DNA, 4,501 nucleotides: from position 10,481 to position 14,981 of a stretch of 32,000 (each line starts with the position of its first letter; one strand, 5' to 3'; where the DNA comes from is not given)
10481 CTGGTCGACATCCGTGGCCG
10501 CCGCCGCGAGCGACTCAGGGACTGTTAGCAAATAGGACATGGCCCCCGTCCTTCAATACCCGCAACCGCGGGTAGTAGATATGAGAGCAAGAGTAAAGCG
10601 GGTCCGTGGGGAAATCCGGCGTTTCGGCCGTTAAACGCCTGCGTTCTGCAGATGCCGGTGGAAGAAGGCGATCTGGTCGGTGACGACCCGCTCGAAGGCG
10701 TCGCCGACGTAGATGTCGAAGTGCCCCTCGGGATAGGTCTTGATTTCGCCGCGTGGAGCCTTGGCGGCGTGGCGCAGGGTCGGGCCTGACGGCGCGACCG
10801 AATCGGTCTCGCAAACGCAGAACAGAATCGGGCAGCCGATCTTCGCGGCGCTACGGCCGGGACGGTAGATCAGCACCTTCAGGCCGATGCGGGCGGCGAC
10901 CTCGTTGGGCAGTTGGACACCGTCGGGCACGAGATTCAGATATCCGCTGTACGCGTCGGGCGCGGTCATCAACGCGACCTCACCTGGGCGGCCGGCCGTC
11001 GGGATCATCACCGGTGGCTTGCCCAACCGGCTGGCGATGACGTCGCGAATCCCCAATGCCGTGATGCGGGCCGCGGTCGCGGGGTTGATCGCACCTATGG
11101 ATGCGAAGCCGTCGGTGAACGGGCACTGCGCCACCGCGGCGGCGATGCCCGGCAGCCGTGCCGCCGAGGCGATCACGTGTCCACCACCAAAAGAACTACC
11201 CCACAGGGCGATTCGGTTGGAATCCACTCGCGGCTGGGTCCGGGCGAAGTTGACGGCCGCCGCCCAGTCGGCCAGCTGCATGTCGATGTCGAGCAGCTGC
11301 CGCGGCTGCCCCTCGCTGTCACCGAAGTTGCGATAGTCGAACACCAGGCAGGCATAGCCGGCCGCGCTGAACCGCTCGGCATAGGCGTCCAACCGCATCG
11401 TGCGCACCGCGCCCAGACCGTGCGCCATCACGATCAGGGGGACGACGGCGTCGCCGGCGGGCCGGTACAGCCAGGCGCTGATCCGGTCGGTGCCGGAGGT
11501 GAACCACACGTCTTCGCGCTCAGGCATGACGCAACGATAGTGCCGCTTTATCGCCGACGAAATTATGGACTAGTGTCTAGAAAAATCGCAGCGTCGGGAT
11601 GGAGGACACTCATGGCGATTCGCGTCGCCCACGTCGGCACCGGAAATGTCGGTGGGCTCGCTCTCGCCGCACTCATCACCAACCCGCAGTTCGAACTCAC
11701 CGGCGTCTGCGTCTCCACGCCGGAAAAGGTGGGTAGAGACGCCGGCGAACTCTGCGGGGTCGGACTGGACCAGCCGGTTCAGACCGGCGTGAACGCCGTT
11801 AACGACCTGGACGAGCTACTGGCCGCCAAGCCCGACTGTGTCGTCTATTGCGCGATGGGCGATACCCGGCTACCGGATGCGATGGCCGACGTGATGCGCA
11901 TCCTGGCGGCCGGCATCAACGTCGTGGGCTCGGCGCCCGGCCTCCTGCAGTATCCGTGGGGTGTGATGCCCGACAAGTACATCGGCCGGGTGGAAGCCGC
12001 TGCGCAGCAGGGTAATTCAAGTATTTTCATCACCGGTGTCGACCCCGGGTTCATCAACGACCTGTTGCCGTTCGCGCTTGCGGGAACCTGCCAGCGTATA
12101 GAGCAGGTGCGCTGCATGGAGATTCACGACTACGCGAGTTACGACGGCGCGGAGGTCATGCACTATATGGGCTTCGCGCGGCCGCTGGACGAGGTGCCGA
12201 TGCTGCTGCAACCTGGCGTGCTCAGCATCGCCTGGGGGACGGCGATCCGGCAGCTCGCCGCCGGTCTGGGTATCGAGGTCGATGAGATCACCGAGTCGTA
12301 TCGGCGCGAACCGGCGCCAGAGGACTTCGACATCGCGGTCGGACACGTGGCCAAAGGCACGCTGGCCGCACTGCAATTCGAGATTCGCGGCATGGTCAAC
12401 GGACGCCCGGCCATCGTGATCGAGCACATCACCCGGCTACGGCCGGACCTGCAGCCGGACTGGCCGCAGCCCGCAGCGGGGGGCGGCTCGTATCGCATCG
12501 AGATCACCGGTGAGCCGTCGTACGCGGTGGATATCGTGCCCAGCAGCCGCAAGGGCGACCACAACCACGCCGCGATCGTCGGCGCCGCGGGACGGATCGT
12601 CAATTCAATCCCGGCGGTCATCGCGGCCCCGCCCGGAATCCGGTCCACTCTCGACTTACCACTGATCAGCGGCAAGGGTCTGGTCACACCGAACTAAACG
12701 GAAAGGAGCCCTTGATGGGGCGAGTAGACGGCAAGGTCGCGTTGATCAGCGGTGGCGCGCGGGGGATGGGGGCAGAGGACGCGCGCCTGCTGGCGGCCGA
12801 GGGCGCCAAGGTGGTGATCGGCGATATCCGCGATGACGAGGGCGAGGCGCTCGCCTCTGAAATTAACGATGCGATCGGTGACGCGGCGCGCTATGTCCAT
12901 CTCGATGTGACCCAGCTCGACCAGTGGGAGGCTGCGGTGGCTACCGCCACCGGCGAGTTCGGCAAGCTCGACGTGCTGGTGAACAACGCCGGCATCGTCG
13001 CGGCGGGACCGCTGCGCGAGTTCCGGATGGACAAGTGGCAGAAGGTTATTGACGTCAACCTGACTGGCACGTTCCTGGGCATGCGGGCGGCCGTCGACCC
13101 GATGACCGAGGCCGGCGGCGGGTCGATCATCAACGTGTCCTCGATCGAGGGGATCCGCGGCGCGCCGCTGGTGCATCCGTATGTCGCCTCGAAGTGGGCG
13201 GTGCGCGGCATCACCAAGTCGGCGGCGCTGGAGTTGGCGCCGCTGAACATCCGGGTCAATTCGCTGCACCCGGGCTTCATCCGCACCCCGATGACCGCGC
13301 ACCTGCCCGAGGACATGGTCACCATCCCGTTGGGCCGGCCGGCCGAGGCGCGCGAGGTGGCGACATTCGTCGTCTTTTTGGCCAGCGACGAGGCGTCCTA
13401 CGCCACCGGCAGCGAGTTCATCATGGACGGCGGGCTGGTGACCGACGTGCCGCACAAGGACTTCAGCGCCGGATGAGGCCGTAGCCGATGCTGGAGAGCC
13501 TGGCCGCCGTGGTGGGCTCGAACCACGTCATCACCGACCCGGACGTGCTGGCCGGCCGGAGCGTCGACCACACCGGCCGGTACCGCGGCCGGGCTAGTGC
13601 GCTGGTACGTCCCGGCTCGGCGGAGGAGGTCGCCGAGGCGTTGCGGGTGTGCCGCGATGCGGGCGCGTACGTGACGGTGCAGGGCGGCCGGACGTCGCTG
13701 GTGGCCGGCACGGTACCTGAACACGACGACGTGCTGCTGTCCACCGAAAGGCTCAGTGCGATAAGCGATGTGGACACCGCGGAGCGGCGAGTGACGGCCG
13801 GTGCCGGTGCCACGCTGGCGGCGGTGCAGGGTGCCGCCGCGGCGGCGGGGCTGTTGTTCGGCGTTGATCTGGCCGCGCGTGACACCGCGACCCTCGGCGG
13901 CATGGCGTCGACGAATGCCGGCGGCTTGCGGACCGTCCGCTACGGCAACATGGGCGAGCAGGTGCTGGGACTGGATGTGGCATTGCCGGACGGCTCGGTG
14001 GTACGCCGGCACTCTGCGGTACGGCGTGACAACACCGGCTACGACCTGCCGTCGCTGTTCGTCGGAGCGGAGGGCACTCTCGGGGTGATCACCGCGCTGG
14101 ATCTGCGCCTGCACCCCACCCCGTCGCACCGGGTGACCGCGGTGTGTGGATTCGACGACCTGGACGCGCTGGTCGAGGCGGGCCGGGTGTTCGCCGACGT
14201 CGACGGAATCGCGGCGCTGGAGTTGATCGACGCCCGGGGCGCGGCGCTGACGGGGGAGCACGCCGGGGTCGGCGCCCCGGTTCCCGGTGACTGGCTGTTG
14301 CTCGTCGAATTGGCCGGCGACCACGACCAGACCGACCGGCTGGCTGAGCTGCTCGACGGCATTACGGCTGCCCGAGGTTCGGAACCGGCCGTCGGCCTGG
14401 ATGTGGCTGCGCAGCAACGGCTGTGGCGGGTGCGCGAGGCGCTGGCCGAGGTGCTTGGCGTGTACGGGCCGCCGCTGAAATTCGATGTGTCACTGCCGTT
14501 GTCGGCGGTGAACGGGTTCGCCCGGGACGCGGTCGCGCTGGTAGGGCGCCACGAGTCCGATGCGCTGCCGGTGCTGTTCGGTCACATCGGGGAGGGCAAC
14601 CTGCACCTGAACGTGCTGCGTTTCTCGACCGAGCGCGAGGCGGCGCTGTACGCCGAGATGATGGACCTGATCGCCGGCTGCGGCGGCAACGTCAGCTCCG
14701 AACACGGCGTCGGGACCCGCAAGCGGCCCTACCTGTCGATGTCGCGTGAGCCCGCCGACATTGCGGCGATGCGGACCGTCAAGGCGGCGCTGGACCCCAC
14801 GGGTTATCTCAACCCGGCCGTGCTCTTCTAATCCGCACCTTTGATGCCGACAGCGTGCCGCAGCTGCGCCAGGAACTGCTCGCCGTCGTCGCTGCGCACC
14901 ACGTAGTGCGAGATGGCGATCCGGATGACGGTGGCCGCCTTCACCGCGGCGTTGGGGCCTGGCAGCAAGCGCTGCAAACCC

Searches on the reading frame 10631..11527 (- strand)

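Call 9: search_protein_families(library=pfam, proteins=[window:10631-11527:-])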
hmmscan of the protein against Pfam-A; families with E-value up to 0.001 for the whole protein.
window:10631-11527:- (298 aa): 12 families
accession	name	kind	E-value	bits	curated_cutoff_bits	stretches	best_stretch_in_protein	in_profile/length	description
PF02129.25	Peptidase_S15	-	1.5e-14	54.8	23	1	14-142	3-134/262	X-Pro dipeptidyl-peptidase (S15 family)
PF12146.15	Hydrolase_4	-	3.5e-14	53.1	27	1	31-143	6-116/239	Serine aminopeptidase, S33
PF05448.18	AXE1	-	1.1e-11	44.5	21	1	87-147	159-219/321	Acetyl xylan esterase (AXE1)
PF00561.26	Abhydrolase_1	-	2.7e-11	44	25.8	1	30-165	1-137/245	alpha/beta hydrolase fold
PF12697.13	Abhydrolase_6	-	1.9e-10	42.2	26.3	1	32-271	1-205/217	Alpha/beta hydrolase family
PF01738.24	DLH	-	1.4e-08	35.1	21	1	17-133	2-126/217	Dienelactone hydrolase family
PF12740.14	PETase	-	7.8e-08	32.5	28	1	29-138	54-159/263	PET hydrolase-like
PF00326.27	Peptidase_S9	-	1.6e-06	28.2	22.6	1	82-140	42-101/213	Prolyl oligopeptidase family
PF06500.17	FrsA-like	-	2e-06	27.3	22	1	12-173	177-330/414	Esterase FrsA-like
PF08840.17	BAAT_C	-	1.4e-05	25.7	20.9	1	89-133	7-51/210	BAAT / Acyl-CoA thioester hydrolase C terminal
PF20434.5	BD-FAE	-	6.6e-05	22.9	26.8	1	22-118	5-102/215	BD-FAE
PF03403.19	PAF-AH_p_II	-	7.7e-05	21.8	20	0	29-66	100-136/372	Platelet-activating factor acetylhydrolase, isoform II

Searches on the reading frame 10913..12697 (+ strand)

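Call 26: search_protein_families(library=pfam, proteins=[window:10913-12697:+], max_evalue=0.00001)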
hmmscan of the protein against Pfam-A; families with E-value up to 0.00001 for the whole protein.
window:10913-12697:+ (594 aa): 1 family
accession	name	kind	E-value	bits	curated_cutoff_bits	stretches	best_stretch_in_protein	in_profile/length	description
PF19328.4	DAP_DH_C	-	4.1e-16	59.6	23.3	1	380-585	1-193/206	2,4-diaminopentanoate dehydrogenase C-terminal domain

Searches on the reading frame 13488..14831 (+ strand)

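Call 9: search_protein_families(library=pfam, proteins=[window:13488-14831:+])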
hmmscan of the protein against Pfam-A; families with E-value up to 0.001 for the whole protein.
window:13488-14831:+ (447 aa): 2 families
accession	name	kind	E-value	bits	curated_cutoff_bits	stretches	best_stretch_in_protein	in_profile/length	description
PF02913.24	FAD-oxidase_C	-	4.3e-57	194.1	21.2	1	211-444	1-246/248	FAD linked oxidases, C-terminal domain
PF01565.28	FAD_binding_4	-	5.4e-36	123.8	26.4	1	37-173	2-137/139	FAD binding domain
